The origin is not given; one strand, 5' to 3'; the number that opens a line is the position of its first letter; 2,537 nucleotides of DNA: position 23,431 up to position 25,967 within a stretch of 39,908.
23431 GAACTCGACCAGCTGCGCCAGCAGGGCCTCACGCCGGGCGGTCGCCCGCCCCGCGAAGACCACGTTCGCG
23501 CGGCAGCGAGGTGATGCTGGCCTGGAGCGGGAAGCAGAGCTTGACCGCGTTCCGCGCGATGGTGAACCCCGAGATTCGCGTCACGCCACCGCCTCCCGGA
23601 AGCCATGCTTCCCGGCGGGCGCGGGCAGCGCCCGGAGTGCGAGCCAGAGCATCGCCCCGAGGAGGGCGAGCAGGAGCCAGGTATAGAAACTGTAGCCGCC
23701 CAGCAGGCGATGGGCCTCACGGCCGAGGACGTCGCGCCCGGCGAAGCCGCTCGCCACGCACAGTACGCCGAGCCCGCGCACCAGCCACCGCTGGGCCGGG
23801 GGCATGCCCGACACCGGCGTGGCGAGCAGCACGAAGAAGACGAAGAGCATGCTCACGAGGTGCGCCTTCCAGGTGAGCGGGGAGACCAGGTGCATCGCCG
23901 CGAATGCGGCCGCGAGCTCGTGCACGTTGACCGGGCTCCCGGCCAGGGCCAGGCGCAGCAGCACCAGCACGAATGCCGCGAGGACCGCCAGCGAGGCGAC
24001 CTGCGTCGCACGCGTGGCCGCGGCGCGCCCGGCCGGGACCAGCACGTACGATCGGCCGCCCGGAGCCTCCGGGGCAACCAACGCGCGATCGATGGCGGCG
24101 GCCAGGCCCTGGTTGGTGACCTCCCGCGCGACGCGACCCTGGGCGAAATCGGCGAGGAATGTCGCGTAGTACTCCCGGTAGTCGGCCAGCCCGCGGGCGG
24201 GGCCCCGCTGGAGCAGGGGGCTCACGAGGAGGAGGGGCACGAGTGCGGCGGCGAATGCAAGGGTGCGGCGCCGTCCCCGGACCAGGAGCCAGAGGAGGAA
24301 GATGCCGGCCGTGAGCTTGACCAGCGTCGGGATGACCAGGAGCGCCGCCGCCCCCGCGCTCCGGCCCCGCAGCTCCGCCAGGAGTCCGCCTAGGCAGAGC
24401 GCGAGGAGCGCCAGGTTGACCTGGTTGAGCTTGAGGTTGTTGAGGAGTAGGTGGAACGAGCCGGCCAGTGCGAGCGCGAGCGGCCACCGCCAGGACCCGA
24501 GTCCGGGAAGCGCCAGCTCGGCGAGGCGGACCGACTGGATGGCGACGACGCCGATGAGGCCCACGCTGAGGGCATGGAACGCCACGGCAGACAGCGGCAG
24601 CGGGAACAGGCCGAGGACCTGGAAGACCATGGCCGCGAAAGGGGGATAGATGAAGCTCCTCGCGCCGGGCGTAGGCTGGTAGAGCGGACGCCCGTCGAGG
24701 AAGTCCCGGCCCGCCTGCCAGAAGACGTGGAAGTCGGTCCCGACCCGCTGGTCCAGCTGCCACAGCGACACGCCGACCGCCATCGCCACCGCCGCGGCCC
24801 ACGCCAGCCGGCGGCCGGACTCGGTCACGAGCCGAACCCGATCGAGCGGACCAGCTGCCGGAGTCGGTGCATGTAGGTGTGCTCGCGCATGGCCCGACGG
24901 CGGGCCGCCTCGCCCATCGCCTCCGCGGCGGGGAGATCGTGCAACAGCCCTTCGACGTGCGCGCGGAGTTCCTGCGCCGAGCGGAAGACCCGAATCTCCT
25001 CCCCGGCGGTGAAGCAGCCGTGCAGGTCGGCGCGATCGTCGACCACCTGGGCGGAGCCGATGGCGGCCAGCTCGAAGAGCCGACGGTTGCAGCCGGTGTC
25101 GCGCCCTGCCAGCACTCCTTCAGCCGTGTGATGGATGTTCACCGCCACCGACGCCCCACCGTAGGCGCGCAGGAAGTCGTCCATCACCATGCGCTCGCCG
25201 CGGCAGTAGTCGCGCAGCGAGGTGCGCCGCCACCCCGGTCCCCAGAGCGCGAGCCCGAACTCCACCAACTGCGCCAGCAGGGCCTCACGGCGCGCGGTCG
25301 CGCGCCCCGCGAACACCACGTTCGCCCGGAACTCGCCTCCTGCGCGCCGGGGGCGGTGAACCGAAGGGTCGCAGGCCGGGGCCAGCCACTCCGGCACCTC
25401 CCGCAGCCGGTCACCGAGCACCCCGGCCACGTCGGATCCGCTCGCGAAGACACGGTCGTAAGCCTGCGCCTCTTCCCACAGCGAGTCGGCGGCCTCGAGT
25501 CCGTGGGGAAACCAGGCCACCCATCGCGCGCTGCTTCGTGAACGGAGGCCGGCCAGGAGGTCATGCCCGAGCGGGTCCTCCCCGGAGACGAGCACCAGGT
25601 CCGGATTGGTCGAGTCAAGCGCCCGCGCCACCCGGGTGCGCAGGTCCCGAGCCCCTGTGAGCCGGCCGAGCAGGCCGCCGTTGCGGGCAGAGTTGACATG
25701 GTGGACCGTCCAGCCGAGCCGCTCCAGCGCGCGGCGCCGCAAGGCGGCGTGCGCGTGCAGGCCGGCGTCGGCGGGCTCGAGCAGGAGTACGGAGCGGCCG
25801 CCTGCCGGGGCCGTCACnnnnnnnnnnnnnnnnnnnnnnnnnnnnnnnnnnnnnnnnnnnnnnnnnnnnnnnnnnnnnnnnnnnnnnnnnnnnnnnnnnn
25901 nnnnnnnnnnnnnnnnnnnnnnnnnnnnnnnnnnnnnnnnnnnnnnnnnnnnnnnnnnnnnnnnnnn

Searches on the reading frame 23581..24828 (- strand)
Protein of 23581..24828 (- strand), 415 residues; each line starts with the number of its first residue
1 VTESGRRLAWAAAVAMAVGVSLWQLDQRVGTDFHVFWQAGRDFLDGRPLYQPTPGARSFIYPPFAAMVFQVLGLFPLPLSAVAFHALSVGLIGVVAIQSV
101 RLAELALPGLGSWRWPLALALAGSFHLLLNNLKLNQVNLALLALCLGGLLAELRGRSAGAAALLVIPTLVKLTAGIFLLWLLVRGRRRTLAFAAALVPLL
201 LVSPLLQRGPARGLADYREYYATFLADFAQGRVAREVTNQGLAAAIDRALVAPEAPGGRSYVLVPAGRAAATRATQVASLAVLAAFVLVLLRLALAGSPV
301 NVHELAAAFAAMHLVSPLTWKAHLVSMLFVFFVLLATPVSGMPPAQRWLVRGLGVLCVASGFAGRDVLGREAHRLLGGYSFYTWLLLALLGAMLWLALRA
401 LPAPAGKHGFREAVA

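Call 5: search_protein_families(library=pfam, proteins=[window:23581-24828:-], max_evalue=0.01)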
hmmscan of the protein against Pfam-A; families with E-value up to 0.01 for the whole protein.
window:23581-24828:- (415 aa): 1 family
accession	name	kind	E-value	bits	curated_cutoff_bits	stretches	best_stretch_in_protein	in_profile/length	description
PF09594.16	GT87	-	1.8e-26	93.8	25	1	59-317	1-237/237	Glycosyltransferase family 87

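Call 10: search_protein_families(library=ncbifam, proteins=[window:23581-24828:-], max_evalue=0.001)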
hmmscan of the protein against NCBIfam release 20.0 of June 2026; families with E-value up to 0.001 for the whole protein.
window:23581-24828:- (415 aa): 1 family
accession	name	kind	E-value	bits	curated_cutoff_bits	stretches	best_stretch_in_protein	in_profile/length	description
NF009915.0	PRK13375.1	equivalog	7.8e-09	34.6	413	1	15-346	44-354/425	mannosyltransferase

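Call 80: search_solved_structures(query=window:23581-24828:-, max_evalue=0.01)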
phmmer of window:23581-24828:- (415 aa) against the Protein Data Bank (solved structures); distinct sequences matched with E-value up to 0.01: 0.

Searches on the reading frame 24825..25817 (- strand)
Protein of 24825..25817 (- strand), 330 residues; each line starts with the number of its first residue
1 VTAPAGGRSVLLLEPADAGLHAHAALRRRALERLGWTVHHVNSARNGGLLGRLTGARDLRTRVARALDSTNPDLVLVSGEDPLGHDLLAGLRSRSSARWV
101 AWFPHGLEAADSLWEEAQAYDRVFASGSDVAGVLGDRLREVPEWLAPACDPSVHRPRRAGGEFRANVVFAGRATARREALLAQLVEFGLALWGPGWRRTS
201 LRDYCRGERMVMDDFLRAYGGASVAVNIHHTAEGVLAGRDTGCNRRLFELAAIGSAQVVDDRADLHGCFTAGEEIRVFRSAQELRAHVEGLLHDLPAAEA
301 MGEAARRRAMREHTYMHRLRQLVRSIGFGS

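Call 5: search_protein_families(library=pfam, proteins=[window:24825-25817:-], max_evalue=0.01)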
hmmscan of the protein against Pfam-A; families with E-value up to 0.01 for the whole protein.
window:24825-25817:- (330 aa): 1 family
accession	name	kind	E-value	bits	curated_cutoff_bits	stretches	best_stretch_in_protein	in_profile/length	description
PF13524.12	Glyco_trans_1_2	-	4.2e-27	95.3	25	1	177-323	2-143/144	Glycosyl transferase-like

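Call 10: search_protein_families(library=ncbifam, proteins=[window:24825-25817:-], max_evalue=0.001)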
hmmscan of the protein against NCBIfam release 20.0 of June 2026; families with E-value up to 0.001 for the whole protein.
window:24825-25817:- (330 aa): 0 families

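Call 81: search_solved_structures(query=window:24825-25817:-, max_evalue=0.01)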
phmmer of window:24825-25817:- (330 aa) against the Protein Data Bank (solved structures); distinct sequences matched with E-value up to 0.01: 0.
